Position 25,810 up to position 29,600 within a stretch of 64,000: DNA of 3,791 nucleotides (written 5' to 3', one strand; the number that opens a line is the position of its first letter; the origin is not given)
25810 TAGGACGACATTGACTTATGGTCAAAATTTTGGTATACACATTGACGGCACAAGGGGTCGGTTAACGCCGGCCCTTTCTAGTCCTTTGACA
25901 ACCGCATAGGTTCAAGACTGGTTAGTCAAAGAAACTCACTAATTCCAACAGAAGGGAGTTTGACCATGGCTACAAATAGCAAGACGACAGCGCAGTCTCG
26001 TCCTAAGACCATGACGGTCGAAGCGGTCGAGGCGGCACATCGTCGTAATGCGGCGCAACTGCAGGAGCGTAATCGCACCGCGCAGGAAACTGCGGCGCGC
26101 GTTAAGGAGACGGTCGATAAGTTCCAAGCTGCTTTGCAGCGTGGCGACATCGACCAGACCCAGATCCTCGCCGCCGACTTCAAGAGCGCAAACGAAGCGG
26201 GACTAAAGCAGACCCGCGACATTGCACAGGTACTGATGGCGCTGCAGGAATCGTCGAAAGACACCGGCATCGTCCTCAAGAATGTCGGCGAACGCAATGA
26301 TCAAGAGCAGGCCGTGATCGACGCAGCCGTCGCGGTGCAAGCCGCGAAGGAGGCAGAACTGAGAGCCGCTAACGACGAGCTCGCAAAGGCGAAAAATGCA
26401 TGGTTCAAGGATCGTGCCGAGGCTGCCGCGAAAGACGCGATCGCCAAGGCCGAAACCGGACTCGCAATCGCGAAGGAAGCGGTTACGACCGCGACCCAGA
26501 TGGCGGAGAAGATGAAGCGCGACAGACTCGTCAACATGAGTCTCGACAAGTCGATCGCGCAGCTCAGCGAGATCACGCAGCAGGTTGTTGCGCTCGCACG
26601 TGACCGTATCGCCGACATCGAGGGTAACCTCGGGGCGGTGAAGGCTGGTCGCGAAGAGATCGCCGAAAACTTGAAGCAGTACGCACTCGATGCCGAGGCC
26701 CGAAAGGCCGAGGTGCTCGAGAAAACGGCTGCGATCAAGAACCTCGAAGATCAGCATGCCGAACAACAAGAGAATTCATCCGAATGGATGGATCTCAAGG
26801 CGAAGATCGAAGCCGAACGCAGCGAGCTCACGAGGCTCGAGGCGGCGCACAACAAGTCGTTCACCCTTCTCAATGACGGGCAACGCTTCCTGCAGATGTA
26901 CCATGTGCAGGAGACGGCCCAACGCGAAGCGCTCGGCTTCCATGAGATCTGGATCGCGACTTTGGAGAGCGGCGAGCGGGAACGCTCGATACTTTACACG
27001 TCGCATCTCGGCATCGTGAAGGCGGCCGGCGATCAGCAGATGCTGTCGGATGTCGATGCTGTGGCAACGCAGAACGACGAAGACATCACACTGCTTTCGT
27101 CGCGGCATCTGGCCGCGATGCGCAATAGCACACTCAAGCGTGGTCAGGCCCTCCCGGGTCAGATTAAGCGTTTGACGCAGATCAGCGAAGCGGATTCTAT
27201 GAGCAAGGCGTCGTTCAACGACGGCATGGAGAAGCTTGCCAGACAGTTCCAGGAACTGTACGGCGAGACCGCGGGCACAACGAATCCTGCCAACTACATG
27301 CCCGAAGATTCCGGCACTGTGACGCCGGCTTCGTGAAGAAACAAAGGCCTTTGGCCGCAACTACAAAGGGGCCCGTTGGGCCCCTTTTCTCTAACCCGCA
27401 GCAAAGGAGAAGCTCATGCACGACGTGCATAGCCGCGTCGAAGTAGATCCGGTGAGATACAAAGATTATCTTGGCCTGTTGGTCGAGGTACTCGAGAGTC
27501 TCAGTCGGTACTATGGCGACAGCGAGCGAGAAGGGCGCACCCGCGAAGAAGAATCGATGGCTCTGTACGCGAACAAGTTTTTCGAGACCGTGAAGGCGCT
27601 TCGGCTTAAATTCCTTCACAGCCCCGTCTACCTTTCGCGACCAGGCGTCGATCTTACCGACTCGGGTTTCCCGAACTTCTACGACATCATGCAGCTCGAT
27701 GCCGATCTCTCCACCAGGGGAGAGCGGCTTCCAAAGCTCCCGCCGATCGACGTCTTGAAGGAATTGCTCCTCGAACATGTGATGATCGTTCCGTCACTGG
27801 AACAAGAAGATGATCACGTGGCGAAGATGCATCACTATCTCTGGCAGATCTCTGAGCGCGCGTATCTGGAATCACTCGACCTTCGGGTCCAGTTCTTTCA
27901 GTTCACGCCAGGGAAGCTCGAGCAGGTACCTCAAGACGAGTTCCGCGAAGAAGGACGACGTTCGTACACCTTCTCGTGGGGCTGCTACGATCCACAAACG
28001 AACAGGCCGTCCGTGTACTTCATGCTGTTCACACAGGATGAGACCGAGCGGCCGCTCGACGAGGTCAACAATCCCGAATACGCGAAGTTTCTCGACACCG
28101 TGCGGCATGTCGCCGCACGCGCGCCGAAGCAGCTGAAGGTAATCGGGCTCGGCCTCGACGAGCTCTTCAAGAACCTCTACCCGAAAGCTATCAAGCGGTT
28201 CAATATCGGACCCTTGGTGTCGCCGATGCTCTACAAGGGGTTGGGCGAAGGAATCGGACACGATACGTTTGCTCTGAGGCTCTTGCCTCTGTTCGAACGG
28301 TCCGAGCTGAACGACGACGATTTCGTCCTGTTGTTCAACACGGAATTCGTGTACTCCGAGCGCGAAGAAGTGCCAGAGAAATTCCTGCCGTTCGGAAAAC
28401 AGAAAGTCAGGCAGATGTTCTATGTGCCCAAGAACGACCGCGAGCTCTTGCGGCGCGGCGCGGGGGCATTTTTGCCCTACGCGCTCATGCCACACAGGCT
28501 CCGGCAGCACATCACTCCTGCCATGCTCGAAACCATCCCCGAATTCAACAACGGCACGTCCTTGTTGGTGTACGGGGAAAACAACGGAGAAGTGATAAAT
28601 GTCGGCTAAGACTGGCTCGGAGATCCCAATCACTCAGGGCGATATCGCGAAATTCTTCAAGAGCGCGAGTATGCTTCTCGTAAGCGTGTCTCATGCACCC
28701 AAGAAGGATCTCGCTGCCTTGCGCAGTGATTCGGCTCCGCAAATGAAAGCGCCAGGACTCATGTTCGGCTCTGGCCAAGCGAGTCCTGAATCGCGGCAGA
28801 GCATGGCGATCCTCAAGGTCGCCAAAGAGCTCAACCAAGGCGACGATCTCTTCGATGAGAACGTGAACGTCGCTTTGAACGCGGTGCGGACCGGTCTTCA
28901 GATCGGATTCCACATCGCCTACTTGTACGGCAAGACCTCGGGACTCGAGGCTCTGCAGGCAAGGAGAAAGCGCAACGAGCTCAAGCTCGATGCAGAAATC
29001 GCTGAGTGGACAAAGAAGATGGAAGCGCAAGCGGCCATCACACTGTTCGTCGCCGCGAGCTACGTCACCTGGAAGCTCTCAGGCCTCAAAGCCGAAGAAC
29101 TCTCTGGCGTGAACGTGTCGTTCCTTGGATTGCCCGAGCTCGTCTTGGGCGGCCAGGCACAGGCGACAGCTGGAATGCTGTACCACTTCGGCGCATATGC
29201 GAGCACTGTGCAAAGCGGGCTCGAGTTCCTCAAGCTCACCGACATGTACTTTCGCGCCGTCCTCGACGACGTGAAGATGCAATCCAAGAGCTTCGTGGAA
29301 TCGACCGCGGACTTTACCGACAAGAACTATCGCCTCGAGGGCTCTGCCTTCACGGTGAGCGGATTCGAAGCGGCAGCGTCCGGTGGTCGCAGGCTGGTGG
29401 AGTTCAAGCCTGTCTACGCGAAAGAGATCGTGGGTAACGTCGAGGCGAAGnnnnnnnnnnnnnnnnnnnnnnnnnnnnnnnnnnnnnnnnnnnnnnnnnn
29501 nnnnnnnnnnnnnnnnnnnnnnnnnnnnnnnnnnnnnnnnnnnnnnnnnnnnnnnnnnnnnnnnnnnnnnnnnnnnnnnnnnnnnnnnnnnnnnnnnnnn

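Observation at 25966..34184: Six-gene, tightly coupled operon of unknown function: coiled-coil protein, hypothetical, classic AAA+ ATPase, hypothetical, two membrane proteins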

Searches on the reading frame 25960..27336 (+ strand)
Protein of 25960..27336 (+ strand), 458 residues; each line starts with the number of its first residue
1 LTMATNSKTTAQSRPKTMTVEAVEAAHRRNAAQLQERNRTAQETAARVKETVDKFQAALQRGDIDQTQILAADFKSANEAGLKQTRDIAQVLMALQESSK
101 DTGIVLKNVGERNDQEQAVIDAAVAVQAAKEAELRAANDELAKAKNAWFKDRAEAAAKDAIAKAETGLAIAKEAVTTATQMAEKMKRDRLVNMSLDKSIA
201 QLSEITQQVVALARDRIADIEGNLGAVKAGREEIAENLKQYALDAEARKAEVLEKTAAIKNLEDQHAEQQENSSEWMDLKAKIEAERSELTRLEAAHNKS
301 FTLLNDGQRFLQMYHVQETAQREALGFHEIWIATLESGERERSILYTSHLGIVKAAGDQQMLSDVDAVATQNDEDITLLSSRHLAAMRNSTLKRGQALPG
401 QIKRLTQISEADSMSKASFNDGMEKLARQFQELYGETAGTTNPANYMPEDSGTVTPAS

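Call 3: search_protein_families(library=pfam, proteins=[window:25960-27336:+], max_evalue=1)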
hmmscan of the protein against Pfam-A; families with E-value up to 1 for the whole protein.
window:25960-27336:+ (458 aa): 1 family
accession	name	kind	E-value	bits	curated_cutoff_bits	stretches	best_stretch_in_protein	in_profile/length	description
PF03087.19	BPS1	-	0.29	11.3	23.5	1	40-134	50-138/238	Protein BPS1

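Call 4: search_protein_families(library=padloc, proteins=[window:25960-27336:+], max_evalue=1)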
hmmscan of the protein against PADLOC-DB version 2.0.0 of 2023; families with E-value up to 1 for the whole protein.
window:25960-27336:+ (458 aa): 0 families

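Call 5: search_protein_families(library=ncbifam, proteins=[window:25960-27336:+], max_evalue=1)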
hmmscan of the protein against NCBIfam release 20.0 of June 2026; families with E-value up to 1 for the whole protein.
window:25960-27336:+ (458 aa): 0 families

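Call 26: search_solved_structures(query=A2, max_evalue=10)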
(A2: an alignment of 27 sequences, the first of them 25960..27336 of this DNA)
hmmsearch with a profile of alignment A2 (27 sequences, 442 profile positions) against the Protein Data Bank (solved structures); distinct sequences matched with E-value up to 10: 17.
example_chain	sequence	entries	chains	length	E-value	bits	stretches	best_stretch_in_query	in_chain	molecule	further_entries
6emw_D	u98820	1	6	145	0.027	16.6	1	147-248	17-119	ATP-dependent Clp protease ATP-binding subunit ClpC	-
4zry_B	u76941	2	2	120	0.03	16.5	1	190-259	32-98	Keratin, type II cytoskeletal 1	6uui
8qox_B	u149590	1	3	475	0.13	14.4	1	184-284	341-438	Conserved membrane protein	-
8bd7_W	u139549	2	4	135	0.16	14.1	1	177-254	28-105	Intraflagellar transport particle protein IFT20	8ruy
9tls_A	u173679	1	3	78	0.25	13.5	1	25-84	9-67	Sc-apCC-2-KLHL20-3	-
9rgx_A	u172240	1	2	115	0.43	12.7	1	193-278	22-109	sc-apCC3-ACW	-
3tnu_A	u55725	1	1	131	0.53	12.4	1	123-238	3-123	Keratin, type I cytoskeletal 14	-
1nlx_A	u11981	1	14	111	0.76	11.8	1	363-403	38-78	Pollen allergen Phl p 6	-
9rgy_A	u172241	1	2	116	1.3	11.1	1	227-278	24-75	sc-apCC3-CW-0NTT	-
2ch7_A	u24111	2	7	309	1.7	10.7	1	201-275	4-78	METHYL-ACCEPTING CHEMOTAXIS PROTEIN | Methyl-accepting chemotaxis protein 2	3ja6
4uos_A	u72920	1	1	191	2.7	10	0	70-236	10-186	DESIGNED HELICAL BUNDLE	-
3ja6_H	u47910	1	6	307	3.5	9.7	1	201-275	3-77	Methyl-accepting chemotaxis protein 2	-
9r1n_A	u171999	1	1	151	3.5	9.7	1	191-274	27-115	sc-apCC-4-DPH-2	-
2ch7_B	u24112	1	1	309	3.8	9.5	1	201-275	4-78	METHYL-ACCEPTING CHEMOTAXIS PROTEIN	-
4rsj_A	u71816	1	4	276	4.9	9.2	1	198-255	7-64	Chromosome partition protein Smc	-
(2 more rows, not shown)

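Call 29: search_protein_families(library=pfam, alignment_id=A2, max_evalue=0.1)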
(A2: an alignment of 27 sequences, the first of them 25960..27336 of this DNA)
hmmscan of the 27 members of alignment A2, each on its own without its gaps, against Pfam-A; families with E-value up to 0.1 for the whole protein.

A. member 1, window:25960-27336:+ (458 aa): 0 families

B. families by the number of members that match (of 27 scanned): 22 families
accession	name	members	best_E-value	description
PF22373.2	MG491_central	4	0.012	Organelle protein MG491, central domain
PF11858.14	DUF3378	4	0.028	Domain of unknown function (DUF3378)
PF04513.17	Baculo_PEP_C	3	0.015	Baculovirus polyhedron envelope protein, PEP, C terminus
PF16516.10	CC2-LZ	2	0.0025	Leucine zipper of domain CC2 of NEMO, NF-kappa-B essential modulator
PF05791.16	Bacillus_HBL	2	0.0028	Bacillus haemolytic enterotoxin (HBL)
PF12325.13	TMF_TATA_bd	2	0.0041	TATA element modulatory factor 1 TATA binding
PF04210.18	MtrG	2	0.045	Tetrahydromethanopterin S-methyltransferase, subunit G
PF15219.11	TEX12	1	0.0074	Testis-expressed 12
PF14712.11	Snapin_Pallidin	1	0.021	Snapin/Pallidin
PF18371.6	FAD_SOX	1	0.023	Flavin adenine dinucleotide (FAD)-dependent sulfhydryl oxidase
PF01592.21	NifU_N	1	0.032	NifU-like N terminal domain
PF12487.13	DUF3703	1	0.033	Protein of unknown function (DUF3703)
PF01983.22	CofC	1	0.035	Guanylyl transferase CofC like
PF24423.1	OVT1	1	0.045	Major antigen, helical domain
PF12200.13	DUF3597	1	0.061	Domain of unknown function (DUF3597)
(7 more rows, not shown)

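Call 97: search_dna_similar(query=window:25966-27336:+, collection=plasmids, mode=protein, max_evalue=0.01)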
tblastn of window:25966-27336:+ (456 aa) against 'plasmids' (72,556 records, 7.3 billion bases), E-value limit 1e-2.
No match.

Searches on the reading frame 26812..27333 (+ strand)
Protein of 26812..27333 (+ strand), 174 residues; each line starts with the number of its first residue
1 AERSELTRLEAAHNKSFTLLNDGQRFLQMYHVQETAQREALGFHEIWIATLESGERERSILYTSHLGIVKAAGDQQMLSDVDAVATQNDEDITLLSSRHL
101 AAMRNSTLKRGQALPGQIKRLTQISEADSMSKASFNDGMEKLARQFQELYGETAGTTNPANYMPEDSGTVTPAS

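Call 111: search_solved_structures(query=A13, max_evalue=10)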
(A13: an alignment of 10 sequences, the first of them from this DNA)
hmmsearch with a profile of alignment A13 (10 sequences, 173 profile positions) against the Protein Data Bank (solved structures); distinct sequences matched with E-value up to 10: 2.
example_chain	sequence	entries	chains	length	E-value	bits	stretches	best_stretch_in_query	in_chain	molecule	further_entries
1nlx_A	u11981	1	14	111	0.36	13.8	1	94-148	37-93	Pollen allergen Phl p 6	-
3cym_A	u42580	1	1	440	2.9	10.9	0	72-146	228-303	Uncharacterized protein BAD_0989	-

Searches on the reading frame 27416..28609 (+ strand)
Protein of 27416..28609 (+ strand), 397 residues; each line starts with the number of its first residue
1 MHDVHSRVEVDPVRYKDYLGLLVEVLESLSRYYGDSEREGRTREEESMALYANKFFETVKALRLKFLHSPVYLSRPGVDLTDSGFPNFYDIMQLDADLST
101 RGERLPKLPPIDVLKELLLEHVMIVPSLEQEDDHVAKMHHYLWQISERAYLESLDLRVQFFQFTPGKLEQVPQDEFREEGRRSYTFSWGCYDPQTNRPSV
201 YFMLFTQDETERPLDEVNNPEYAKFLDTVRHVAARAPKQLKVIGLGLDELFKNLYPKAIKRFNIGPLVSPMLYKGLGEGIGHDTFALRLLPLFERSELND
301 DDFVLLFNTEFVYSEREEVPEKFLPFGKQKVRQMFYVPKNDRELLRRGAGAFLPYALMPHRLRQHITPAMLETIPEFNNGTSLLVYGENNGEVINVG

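Call 3: search_protein_families(library=pfam, proteins=[window:27416-28609:+], max_evalue=1)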
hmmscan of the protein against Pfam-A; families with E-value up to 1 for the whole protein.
window:27416-28609:+ (397 aa): 0 families

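Call 4: search_protein_families(library=padloc, proteins=[window:27416-28609:+], max_evalue=1)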
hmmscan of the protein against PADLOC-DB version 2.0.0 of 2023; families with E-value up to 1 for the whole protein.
window:27416-28609:+ (397 aa): 0 families

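Call 5: search_protein_families(library=ncbifam, proteins=[window:27416-28609:+], max_evalue=1)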
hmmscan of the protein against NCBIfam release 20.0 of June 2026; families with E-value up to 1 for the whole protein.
window:27416-28609:+ (397 aa): 0 families

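Call 27: search_solved_structures(query=A3, max_evalue=10)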
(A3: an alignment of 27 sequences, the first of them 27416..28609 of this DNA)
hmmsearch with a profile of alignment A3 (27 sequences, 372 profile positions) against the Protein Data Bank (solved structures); distinct sequences matched with E-value up to 10: 0.

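Call 30: search_protein_families(library=pfam, alignment_id=A3, max_evalue=0.1)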
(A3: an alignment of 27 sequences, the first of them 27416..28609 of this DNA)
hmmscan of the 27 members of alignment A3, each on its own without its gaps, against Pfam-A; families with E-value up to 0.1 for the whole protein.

A. member 1, window:27416-28609:+ (397 aa): 0 families

B. families by the number of members that match (of 27 scanned): 3 families
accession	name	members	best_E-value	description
PF21771.2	CFAP58_CC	1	0.034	CFAP58 central coiled coil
PF18604.6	PreAtp-grasp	1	0.059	Pre ATP-grasp domain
PF12637.14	TSCPD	1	0.073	TSCPD domain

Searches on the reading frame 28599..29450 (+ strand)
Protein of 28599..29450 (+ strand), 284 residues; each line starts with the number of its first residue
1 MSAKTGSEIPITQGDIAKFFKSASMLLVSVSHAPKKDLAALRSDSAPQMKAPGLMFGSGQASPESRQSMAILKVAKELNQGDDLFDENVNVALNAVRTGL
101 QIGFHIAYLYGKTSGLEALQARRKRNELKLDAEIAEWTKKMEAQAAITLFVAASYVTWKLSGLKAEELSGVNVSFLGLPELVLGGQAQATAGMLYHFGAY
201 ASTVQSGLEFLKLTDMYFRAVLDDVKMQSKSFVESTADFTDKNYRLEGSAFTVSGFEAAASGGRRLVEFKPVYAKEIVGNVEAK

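Call 78: search_solved_structures(query=A9, max_evalue=10)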
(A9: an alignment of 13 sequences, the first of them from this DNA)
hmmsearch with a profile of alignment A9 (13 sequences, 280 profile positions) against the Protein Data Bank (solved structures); distinct sequences matched with E-value up to 10: 2.
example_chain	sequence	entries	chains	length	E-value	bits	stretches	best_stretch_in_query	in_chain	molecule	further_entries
6i57_A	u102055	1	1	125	0.62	12.8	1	4-84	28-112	Sperm-associated antigen 1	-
7kqy_A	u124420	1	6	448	2.1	11.1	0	128-164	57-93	Heavy-Chain only Human Antibodies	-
